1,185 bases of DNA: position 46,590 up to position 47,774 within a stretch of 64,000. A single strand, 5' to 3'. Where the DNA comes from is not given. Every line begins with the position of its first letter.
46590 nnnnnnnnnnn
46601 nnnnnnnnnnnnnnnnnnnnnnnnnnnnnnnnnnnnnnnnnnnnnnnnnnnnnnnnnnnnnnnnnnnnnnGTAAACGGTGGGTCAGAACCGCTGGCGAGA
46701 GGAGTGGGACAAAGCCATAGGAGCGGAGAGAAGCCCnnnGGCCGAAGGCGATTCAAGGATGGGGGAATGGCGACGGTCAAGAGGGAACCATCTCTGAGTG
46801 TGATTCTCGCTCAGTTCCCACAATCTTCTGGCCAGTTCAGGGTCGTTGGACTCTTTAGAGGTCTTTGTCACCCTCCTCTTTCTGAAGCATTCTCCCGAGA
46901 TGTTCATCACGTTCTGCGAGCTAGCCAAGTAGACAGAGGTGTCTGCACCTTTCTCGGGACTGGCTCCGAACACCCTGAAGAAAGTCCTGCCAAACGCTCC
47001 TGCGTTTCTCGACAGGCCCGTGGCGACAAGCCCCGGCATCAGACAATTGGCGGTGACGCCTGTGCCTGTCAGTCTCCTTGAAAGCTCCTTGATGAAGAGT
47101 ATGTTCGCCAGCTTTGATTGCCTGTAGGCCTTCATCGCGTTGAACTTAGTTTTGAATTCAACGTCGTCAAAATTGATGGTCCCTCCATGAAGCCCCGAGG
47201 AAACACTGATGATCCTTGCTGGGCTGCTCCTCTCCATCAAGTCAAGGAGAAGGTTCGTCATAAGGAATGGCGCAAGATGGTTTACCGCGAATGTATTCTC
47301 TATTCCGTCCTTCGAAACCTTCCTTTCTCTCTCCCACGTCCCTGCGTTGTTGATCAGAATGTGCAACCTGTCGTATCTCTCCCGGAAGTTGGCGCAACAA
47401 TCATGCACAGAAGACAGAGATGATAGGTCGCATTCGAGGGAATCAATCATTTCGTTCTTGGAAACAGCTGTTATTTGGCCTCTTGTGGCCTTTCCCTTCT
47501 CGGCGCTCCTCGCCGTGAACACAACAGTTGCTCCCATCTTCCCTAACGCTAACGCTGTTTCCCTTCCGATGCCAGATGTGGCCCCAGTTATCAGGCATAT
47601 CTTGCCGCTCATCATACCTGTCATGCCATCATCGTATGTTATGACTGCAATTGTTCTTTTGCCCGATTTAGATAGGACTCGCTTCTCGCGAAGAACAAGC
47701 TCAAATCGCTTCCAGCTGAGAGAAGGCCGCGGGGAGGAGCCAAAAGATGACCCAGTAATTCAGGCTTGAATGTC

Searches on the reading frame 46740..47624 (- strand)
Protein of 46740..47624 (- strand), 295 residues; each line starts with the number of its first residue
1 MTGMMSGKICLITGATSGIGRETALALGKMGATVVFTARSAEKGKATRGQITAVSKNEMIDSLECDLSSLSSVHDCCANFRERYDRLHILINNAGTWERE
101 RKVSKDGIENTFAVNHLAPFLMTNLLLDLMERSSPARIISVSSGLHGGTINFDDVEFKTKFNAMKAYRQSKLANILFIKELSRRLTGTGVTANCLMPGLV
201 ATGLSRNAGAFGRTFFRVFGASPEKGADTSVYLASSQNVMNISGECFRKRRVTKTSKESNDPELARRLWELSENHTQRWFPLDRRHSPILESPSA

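Call 48: search_protein_families(library=ncbifam, proteins=[window:46740-47624:-], max_evalue=0.001)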
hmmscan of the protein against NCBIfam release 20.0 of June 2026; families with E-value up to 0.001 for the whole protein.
window:46740-47624:- (295 aa): 209 families (the best 25 are shown)
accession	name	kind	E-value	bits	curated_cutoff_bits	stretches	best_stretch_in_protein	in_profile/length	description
NF004846.0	PRK06197.1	subfamily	1.2e-61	208.6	268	1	6-281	15-305/306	oxidoreductase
NF004845.0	PRK06196.1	subfamily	1.6e-54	185.3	414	1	5-276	27-313/320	oxidoreductase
NF004513.0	PRK05854.1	subfamily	1.5e-45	155.6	282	1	5-213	13-224/314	SDR family oxidoreductase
NF005559.1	PRK07231.1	subfamily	1.6e-30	106.4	215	1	5-208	2-194/249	glucose 1-dehydrogenase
TIGR01289.1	LPOR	equivalog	4e-30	105.4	331.35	2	10-135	6-133/315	protochlorophyllide reductase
NF009468.0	PRK12826.1-4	equivalog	1.2e-25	90.7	318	1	4-209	4-199/256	SDR family oxidoreductase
NF009093.0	PRK12429.1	subfamily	5.8e-25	88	258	1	4-207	2-194/259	3-hydroxybutyrate dehydrogenase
NF006070.0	PRK08213.1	subfamily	1.5e-23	83.6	279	1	5-206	10-205/259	gluconate 5-dehydrogenase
NF009466.0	PRK12826.1-2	subfamily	4.9e-23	81.9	222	1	8-237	4-229/248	3-oxoacyl-ACP reductase FabG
NF004203.0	PRK05653.2-4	subfamily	8.3e-23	81.1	313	1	4-208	3-198/260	3-oxoacyl-ACP reductase FabG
NF004825.0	PRK06181.1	equivalog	1.3e-22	80.4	215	1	5-208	4-196/268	SDR family oxidoreductase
NF005446.0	PRK07035.1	equivalog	2.2e-22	79.5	373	1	5-205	9-199/255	SDR family oxidoreductase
NF009464.0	PRK12824.1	subfamily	3.3e-22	79.3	269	1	8-205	3-190/245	3-oxoacyl-ACP reductase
NF005681.0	PRK07478.1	subfamily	9.7e-22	77.6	267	1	4-236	3-233/254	SDR family oxidoreductase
NF005309.0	PRK06841.1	subfamily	1.3e-21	77.3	286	1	5-240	13-240/255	GolD/DthD family dehydrogenase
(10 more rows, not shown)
